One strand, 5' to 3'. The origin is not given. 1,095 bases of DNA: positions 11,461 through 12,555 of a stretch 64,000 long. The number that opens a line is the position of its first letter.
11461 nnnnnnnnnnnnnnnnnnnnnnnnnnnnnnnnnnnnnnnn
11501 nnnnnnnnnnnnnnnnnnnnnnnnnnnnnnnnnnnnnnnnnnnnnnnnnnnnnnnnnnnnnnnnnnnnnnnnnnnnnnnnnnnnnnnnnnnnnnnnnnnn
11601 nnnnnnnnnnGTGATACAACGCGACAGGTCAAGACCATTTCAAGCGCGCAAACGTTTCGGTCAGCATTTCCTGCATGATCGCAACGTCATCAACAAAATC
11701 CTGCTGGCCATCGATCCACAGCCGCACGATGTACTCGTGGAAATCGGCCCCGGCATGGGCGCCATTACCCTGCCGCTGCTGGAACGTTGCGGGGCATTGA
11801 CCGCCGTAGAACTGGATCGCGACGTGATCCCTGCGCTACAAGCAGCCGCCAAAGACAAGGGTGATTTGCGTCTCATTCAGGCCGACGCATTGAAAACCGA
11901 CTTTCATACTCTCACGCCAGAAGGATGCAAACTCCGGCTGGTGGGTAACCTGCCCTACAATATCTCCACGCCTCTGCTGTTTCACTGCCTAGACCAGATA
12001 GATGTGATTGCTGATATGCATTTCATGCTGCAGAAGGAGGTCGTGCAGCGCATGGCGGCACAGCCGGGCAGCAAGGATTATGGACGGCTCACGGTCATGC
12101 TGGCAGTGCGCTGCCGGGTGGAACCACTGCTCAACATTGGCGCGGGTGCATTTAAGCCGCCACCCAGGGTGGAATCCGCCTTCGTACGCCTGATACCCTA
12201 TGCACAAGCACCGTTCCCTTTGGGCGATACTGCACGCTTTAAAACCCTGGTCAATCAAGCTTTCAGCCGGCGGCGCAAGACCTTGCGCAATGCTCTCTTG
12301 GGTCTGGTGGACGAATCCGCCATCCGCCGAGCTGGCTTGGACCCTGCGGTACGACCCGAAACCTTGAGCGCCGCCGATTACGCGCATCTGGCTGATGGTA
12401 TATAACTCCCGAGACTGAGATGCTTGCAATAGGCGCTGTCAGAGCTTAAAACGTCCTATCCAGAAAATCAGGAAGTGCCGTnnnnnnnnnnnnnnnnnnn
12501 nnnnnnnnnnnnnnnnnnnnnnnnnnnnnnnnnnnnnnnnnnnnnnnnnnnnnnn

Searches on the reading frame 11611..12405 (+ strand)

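Call 4: search_protein_families(library=pfam, proteins=[window:11611-12405:+])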
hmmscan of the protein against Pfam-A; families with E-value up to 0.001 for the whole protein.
window:11611-12405:+ (264 aa): 3 families
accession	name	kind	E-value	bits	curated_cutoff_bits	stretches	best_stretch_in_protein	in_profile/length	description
PF00398.26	RrnaAD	-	2e-67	227.5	24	1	10-261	2-258/263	Ribosomal RNA adenine dimethylase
PF13649.12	Methyltransf_25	-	0.00033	21.7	27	1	43-99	2-61/97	Methyltransferase domain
PF08241.18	Methyltransf_11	-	0.00067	20.7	21.2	0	43-98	1-56/95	Methyltransferase domain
